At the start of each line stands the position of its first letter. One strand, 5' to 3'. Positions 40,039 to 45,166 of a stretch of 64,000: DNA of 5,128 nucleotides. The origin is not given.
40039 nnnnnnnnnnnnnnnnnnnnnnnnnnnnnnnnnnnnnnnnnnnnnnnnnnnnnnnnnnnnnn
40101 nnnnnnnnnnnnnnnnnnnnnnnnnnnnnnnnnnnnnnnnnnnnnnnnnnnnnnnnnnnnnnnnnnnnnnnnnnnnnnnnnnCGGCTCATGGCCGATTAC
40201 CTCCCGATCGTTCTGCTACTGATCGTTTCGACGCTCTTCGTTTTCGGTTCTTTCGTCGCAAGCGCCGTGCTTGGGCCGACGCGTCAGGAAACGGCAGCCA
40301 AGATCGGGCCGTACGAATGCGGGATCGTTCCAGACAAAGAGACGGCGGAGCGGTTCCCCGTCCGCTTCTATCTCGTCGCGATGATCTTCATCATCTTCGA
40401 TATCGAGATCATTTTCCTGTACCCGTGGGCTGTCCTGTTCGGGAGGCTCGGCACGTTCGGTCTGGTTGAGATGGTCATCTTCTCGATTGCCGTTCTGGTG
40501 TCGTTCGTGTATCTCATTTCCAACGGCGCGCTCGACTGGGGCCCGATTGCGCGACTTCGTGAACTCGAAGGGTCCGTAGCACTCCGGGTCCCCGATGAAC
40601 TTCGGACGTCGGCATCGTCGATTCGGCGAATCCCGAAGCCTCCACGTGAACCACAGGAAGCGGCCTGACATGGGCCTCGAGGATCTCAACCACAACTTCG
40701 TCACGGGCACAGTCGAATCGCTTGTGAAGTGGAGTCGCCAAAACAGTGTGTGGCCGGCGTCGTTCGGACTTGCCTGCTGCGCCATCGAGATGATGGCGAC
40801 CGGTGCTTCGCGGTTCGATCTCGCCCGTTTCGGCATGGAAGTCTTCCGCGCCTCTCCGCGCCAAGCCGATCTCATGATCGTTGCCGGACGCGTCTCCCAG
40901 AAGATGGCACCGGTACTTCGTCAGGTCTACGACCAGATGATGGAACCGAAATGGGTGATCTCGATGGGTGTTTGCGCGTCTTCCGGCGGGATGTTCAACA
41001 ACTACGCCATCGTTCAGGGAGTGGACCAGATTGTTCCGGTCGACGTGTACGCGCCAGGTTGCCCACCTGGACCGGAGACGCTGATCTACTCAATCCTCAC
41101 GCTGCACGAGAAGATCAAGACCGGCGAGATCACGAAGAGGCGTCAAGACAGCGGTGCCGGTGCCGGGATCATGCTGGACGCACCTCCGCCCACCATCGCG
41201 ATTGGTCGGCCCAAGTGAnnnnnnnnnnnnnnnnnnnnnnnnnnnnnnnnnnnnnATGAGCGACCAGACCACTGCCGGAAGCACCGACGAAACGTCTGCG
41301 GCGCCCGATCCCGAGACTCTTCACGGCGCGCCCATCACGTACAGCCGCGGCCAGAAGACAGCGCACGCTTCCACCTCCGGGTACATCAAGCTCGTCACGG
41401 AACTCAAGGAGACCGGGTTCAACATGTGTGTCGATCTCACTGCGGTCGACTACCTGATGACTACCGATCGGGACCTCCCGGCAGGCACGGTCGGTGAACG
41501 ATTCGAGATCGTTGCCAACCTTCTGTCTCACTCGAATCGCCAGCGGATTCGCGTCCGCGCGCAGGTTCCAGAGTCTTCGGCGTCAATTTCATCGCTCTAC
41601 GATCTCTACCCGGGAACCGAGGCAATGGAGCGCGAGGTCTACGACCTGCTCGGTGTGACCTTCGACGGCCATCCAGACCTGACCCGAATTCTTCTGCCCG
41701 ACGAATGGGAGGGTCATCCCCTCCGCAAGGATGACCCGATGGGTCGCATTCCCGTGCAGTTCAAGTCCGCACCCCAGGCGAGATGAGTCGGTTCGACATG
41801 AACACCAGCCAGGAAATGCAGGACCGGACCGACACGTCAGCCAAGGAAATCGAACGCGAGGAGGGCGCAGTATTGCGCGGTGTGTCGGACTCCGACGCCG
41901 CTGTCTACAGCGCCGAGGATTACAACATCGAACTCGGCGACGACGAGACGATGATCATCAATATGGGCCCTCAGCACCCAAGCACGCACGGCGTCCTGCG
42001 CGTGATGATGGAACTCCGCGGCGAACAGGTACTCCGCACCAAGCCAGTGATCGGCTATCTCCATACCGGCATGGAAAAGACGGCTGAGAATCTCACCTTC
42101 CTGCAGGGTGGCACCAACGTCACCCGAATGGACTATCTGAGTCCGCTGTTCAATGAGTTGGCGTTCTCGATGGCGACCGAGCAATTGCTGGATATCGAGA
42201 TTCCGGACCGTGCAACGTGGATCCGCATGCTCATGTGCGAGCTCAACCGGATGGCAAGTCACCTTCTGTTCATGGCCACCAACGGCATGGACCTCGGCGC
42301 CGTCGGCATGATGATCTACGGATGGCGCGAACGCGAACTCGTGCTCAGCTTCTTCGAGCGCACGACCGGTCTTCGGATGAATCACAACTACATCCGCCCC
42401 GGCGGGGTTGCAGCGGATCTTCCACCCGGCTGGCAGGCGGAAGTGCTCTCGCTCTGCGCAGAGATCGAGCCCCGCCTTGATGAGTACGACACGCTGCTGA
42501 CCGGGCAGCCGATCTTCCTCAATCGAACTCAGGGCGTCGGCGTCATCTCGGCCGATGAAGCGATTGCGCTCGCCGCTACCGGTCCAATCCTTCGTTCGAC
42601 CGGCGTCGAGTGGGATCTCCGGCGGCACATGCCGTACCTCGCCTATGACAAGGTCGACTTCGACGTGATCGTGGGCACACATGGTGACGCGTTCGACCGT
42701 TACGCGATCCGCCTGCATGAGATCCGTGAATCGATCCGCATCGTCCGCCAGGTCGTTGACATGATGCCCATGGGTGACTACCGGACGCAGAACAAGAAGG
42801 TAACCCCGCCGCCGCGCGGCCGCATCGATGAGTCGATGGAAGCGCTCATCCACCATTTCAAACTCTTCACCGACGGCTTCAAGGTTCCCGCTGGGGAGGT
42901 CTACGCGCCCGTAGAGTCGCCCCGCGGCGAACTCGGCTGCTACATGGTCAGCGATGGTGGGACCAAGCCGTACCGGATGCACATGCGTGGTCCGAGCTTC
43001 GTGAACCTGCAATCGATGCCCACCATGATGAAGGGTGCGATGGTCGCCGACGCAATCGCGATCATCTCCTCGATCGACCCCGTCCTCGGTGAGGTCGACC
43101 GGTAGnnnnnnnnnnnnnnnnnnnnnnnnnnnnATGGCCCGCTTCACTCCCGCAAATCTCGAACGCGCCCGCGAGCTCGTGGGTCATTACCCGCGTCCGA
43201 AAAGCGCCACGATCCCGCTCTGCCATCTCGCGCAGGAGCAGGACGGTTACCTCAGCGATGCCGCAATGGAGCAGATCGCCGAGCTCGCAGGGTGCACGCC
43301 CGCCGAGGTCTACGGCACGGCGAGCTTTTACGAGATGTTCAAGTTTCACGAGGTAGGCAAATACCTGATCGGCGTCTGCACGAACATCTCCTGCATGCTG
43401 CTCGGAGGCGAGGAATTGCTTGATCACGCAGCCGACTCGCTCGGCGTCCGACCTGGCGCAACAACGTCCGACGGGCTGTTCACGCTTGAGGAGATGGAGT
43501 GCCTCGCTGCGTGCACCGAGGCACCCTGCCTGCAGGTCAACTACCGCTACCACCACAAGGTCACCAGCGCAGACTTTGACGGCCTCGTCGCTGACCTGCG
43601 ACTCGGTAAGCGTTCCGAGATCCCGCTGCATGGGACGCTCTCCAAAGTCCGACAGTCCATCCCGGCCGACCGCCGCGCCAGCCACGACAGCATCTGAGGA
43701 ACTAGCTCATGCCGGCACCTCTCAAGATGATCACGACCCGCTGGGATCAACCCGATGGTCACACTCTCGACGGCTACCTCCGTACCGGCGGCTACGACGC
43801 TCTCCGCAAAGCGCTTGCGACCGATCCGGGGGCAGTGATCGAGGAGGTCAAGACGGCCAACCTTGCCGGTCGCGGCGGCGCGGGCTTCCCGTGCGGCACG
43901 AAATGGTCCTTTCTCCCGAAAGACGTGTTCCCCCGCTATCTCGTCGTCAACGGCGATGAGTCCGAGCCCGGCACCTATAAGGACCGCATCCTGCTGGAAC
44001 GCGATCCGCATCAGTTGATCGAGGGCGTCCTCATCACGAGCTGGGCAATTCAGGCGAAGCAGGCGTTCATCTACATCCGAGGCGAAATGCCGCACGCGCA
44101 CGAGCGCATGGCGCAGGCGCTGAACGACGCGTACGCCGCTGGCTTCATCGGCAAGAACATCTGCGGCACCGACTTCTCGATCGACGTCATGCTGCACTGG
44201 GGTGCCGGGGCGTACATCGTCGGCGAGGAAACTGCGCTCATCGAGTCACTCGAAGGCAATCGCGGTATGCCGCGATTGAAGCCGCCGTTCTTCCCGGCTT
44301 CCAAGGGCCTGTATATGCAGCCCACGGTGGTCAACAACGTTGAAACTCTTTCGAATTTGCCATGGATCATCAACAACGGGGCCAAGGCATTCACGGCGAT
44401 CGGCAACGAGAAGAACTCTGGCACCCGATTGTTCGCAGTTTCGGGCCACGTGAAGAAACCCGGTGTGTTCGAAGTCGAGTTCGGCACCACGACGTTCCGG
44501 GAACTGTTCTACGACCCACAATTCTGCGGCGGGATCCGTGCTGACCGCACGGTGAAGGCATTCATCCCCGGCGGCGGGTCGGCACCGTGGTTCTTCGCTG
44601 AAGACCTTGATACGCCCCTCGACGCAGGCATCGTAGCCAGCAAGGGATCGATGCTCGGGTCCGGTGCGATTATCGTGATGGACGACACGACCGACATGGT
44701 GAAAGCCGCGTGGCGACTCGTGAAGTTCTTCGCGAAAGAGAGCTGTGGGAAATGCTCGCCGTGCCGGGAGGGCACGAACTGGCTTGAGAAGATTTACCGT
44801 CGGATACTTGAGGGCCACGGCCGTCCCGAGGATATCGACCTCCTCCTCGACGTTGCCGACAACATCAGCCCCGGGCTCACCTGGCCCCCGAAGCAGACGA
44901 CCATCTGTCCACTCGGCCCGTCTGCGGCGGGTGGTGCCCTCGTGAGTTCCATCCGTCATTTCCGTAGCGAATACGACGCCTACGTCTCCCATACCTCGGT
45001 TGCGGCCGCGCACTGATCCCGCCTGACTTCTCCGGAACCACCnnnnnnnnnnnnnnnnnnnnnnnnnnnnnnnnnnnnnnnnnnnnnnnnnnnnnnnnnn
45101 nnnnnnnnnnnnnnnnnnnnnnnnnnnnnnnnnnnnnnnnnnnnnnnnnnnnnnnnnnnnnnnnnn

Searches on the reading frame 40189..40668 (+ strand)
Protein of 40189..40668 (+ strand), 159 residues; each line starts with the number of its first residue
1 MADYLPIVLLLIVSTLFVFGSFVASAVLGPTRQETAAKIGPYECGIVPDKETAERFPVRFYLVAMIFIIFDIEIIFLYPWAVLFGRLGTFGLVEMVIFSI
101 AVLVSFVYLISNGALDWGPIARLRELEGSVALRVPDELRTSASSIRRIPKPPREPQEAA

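Call 8: search_protein_families(library=ncbifam, proteins=[window:40189-40668:+])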
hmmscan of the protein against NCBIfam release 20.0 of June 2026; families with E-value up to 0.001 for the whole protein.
window:40189-40668:+ (159 aa): 4 families
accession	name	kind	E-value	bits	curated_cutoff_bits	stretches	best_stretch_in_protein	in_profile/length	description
NF005922.0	PRK07928.1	equivalog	2.3e-38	131.3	155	1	1-117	1-118/119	NADH-quinone oxidoreductase subunit A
NF006303.0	PRK08489.1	equivalog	4.5e-28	98.4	145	1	4-119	10-127/129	NAD(P)H-quinone oxidoreductase subunit 3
NF005839.0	PRK07756.1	equivalog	9.9e-26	90.4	163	1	3-117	8-121/122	NADH-quinone oxidoreductase subunit A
NF005022.0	PRK06432.1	equivalog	3.6e-12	46.5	164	1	38-117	70-149/151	NADH dehydrogenase subunit A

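Call 9: search_protein_families(library=pfam, proteins=[window:40189-40668:+])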
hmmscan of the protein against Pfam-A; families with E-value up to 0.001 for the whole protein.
window:40189-40668:+ (159 aa): 1 family
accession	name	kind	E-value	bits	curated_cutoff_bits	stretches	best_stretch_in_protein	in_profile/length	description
PF00507.24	Oxidored_q4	-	2e-32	111.8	23.3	1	21-117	4-99/99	NADH-ubiquinone/plastoquinone oxidoreductase, chain 3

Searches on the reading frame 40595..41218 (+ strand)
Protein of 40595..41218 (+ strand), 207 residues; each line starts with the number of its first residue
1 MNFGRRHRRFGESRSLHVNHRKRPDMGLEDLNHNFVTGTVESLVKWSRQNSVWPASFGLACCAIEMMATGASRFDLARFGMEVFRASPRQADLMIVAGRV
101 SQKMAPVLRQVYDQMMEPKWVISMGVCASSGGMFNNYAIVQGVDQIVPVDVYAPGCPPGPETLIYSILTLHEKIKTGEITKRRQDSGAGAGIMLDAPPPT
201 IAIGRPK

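Call 8: search_protein_families(library=ncbifam, proteins=[window:40595-41218:+])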
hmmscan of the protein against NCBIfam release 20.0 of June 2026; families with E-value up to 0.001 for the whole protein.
window:40595-41218:+ (207 aa): 12 families
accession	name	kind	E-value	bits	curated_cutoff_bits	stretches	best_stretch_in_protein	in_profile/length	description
NF005012.1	PRK06411.1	subfamily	1.1e-75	252.7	116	1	29-180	13-164/166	NADH-quinone oxidoreductase subunit NuoB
TIGR01957.1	nuoB_fam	subfamily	9.6e-71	236.4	142.7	1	35-176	2-144/145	NADH-quinone oxidoreductase subunit B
NF011390.0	PRK14815.1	equivalog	4.7e-70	234.6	281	1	31-183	14-166/183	NADH dehydrogenase subunit B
NF011394.0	PRK14819.1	equivalog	7.4e-69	232.2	312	1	28-199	9-181/264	NADH-quinone oxidoreductase subunit B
NF009808.0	PRK13292.1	equivalog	1.6e-65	221.4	1156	1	32-182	7-157/791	NADH-quinone oxidoreductase subunit B/C/D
NF011389.0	PRK14814.1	equivalog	2.6e-61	206.7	285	1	32-185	15-168/186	NADH dehydrogenase subunit B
NF011391.0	PRK14816.1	equivalog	6.8e-61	205.3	283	1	33-177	35-180/196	NADH-quinone oxidoreductase subunit B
NF011395.0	PRK14820.1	equivalog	1.8e-59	200.5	263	1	33-185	16-168/180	NADH-quinone oxidoreductase subunit B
NF011393.0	PRK14818.1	equivalog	9.1e-57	191.3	255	1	35-188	16-170/173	NADH dehydrogenase subunit B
NF011388.0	PRK14813.1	equivalog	1.8e-55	187.8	294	1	32-185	10-164/189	NADH dehydrogenase subunit B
NF011392.0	PRK14817.1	equivalog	1.9e-54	184.1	271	1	33-176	19-162/182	NADH-quinone oxidoreductase subunit B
TIGR03294.1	FrhG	equivalog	2.4e-05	24.2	245.5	1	90-169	50-139/228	coenzyme F420 hydrogenase subunit gamma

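Call 9: search_protein_families(library=pfam, proteins=[window:40595-41218:+])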
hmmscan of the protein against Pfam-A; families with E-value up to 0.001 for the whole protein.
window:40595-41218:+ (207 aa): 1 family
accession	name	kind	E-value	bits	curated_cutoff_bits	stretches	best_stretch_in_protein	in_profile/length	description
PF01058.29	Oxidored_q6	-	8.6e-28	97.1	27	1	61-169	1-127/128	NADH ubiquinone oxidoreductase, 20 Kd subunit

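Call 45: search_solved_structures(query=window:40670-41218:+, max_evalue=1e-20)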
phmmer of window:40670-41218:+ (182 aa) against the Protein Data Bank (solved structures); distinct sequences matched with E-value up to 1e-20: 43.
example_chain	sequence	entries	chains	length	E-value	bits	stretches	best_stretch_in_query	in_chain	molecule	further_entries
8e9g_B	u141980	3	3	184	8.7e-74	250.4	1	1-178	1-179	NADH-quinone oxidoreductase subunit B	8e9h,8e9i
2fug_6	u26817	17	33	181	2.2e-69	236.1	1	11-153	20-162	NADH-quinone oxidoreductase chain 6 | NADH-QUINONE OXIDOREDUCTASE SUBUNIT 6 | NADH-quinone oxidoreductase subunit B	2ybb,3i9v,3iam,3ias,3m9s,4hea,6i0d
7q5y_F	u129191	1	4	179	1.2e-61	210.8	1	8-157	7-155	NADH-quinone oxidoreductase subunit B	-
7awt_B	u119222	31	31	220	5.9e-58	198.8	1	4-149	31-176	NADH-quinone oxidoreductase subunit B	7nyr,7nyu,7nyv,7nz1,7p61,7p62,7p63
9f5x_F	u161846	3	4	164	1.3e-57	197.7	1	9-155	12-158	NADH:ubiquinone oxidoreductase subunit 10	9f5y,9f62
7arc_B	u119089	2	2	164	2e-57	197.2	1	9-153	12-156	PSST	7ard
7ar7_B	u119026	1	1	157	2.4e-57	196.9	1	9-150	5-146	NADH dehydrogenase [ubiquinone] iron-sulfur protein 7, mitochondrial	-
6x89_S7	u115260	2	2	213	2.5e-57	196.8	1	9-150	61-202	NADH dehydrogenase [ubiquinone] iron-sulfur protein 7, mitochondrial | NDUS7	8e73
7a23_E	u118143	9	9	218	5.3e-57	195.8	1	9-150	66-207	PSST | NADH dehydrogenase [ubiquinone] iron-sulfur protein 7, mitochondrial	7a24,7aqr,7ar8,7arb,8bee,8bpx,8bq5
4wz7_K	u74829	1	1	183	9.5e-56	191.7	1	10-156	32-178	Subunit NUKM of protein NADH:Ubiquinone Oxidoreductase (Complex I)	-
7zd6_6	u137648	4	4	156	1.3e-55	191.2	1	10-151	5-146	NADH dehydrogenase [ubiquinone] iron-sulfur protein 7, mitochondrial | Complex I-20kD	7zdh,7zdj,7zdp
7v2c_C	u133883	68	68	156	1.3e-55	191.2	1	10-151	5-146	NADH dehydrogenase [ubiquinone] iron-sulfur protein 7,mitochondrial | NADH dehydrogenase [ubiquinone] iron-sulfur protein 7, mitochondrial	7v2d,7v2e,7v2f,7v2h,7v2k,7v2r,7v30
9w2u_B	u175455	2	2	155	1.4e-55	191.1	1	10-151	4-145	NADH dehydrogenase [ubiquinone] iron-sulfur protein 7, mitochondrial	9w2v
6gcs_K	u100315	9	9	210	1.4e-55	191.1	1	10-156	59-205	PSST SUBUNIT (NUKM) | Subunit NUKM of NADH:Ubiquinone Oxidoreductase (Complex I)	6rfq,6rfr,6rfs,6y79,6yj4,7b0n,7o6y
5ldw_B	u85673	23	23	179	1.4e-55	191.1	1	9-151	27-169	NADH dehydrogenase [ubiquinone] iron-sulfur protein 7, mitochondrial | Mitochondrial complex I, PSST subunit | NADH:ubiquinone oxidoreductase core subunit S7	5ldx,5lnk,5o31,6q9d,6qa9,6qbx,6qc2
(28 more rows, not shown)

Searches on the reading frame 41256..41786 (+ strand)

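Call 68: search_protein_families(library=ncbifam, proteins=[window:41256-41786:+], max_evalue=1e-20)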
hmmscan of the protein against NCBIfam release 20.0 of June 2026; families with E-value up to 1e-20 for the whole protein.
window:41256-41786:+ (176 aa): 10 families
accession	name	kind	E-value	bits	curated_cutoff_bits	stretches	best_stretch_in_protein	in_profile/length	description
NF005856.0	PRK07785.1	equivalog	4.2e-35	121.8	224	1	31-172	99-234/246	NADH-quinone oxidoreductase subunit C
TIGR01961.1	NuoC_fam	subfamily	3.7e-34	117.9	122.45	1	41-162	8-120/122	NADH (or F420H2) dehydrogenase, subunit C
NF004733.0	PRK06074.1-5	equivalog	1.4e-26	93.4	225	1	42-162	42-151/203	NADH-quinone oxidoreductase subunit C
NF006304.0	PRK08491.1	equivalog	3.1e-26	92.5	228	1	39-162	64-176/263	NADH-quinone oxidoreductase subunit C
NF004730.0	PRK06074.1-1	equivalog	1.6e-25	90.2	193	1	28-163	24-159/200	NADH-quinone oxidoreductase subunit C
NF004737.0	PRK06074.2-4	equivalog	1.5e-24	86.6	144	1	32-160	12-124/150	NADH-quinone oxidoreductase subunit C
NF005832.0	PRK07735.1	equivalog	2.4e-24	86.3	431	1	74-159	337-422/430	NADH-quinone oxidoreductase subunit C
NF008728.0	PRK11742.1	equivalog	6.3e-24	84.3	840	1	51-161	66-173/598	NADH-quinone oxidoreductase subunit C/D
NF004732.0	PRK06074.1-4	equivalog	1.2e-22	80.9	376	1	79-169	113-205/250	NADH-quinone oxidoreductase subunit C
NF009808.0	PRK13292.1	equivalog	2.6e-22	78.5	1156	1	46-162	264-375/791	NADH-quinone oxidoreductase subunit B/C/D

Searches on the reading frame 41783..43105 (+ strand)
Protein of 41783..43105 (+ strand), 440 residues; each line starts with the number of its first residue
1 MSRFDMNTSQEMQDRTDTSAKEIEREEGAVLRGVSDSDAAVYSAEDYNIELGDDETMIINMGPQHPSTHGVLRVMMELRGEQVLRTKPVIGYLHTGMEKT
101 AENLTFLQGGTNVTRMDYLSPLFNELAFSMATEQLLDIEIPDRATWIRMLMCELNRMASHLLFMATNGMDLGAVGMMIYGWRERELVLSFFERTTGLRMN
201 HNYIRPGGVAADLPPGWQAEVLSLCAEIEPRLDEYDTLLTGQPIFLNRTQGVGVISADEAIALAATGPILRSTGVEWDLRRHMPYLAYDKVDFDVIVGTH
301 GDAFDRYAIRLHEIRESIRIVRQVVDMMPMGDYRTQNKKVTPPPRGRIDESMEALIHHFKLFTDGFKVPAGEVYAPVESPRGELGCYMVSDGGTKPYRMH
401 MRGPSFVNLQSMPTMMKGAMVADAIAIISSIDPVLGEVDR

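Call 68: search_protein_families(library=ncbifam, proteins=[window:41783-43105:+], max_evalue=1e-20)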
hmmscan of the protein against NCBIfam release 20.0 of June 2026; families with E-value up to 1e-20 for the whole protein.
window:41783-43105:+ (440 aa): 7 families
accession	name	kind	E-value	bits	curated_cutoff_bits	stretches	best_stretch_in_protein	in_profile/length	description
NF004739.1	PRK06075.1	equivalog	3.7e-166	552.7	360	1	58-440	2-384/384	NADH-quinone oxidoreductase subunit D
TIGR01962.1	NuoD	equivalog_domain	3.6e-165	549.5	459.35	1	55-440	1-386/386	NADH dehydrogenase (quinone) subunit D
NF009808.0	PRK13292.1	equivalog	4.7e-133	444.8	1156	1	50-440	401-791/791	NADH-quinone oxidoreductase subunit B/C/D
NF008974.0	PRK12322.1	equivalog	1.9e-132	441.7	522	2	55-354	5-305/366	NADH-quinone oxidoreductase subunit D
NF005649.0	PRK07415.1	equivalog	3.5e-120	401.7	583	1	54-440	8-394/394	NAD(P)H-quinone oxidoreductase subunit H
NF008728.0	PRK11742.1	equivalog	3.6e-117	392.2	840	1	36-440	192-598/598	NADH-quinone oxidoreductase subunit C/D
NF040602.1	F420_dehyd_FpoD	exception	5.6e-108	361.3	600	1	53-440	4-372/372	F420H2 dehydrogenase subunit FpoD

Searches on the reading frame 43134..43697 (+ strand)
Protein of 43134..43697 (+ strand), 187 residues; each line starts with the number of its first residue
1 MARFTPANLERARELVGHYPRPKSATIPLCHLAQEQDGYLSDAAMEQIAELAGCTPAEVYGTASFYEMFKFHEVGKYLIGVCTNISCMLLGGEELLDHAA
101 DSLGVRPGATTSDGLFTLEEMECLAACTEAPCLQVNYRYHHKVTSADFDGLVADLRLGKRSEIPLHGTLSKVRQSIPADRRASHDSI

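Call 68: search_protein_families(library=ncbifam, proteins=[window:43134-43697:+], max_evalue=1e-20)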
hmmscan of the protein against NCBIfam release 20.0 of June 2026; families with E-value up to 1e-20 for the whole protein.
window:43134-43697:+ (187 aa): 9 families
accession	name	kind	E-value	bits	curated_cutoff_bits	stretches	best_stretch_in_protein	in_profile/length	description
NF005721.0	PRK07539.1-1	equivalog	5.2e-51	173.6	308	1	10-171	32-193/292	NADH-quinone oxidoreductase subunit NuoE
NF005725.0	PRK07539.1-5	equivalog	2e-44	151.3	220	1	3-155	16-171/174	NADH-quinone oxidoreductase subunit NuoE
TIGR01958.1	nuoE_fam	subfamily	8.4e-43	146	142.4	1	15-155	5-147/148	NADH-quinone oxidoreductase subunit NuoE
NF005722.0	PRK07539.1-2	equivalog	3.6e-36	124.6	141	1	6-153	7-154/157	NADH-quinone oxidoreductase subunit NuoE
NF009040.0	PRK12373.1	equivalog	1.8e-33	116.9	514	1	4-164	15-178/400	NADH-quinone oxidoreductase subunit E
NF005724.0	PRK07539.1-4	equivalog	5.5e-32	111.5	280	1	4-162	18-179/240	NADH-quinone oxidoreductase subunit NuoE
NF005723.0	PRK07539.1-3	equivalog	5.1e-31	107.7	226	1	16-155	14-156/158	NADH-quinone oxidoreductase subunit NuoE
NF004638.0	PRK05988.1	equivalog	1.3e-28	99.8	198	1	7-155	9-157/159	formate dehydrogenase subunit gamma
NF005747.0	PRK07571.1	equivalog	1.1e-23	83.8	224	1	23-139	36-152/173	bidirectional hydrogenase complex protein HoxE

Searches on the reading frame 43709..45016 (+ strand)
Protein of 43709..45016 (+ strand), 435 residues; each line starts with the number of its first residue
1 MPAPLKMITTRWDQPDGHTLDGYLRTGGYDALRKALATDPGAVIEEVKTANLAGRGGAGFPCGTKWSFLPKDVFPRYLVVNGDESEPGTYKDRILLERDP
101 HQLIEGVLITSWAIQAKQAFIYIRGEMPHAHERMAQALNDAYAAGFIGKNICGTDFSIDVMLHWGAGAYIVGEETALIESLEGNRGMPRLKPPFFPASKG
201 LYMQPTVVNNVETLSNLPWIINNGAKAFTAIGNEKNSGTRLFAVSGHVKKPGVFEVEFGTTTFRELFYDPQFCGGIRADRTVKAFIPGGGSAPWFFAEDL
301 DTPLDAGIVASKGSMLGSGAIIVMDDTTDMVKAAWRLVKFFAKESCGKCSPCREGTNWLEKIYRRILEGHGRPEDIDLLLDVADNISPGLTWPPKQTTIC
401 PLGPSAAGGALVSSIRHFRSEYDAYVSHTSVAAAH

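Call 68: search_protein_families(library=ncbifam, proteins=[window:43709-45016:+], max_evalue=1e-20)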
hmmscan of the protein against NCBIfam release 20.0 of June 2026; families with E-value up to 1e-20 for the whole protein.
window:43709-45016:+ (435 aa): 3 families
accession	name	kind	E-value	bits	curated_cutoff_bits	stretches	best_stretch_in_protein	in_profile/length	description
TIGR01959.1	nuoF_fam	equivalog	1.2e-164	547.7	558.65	1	8-426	2-410/410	NADH-quinone oxidoreductase subunit NuoF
NF010120.0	PRK13596.1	equivalog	5.2e-133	443.7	389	1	17-430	17-421/433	NADH-quinone oxidoreductase subunit NuoF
NF008436.0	PRK11278.1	equivalog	2e-117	392.8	749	1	16-430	23-430/448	NADH-quinone oxidoreductase subunit NuoF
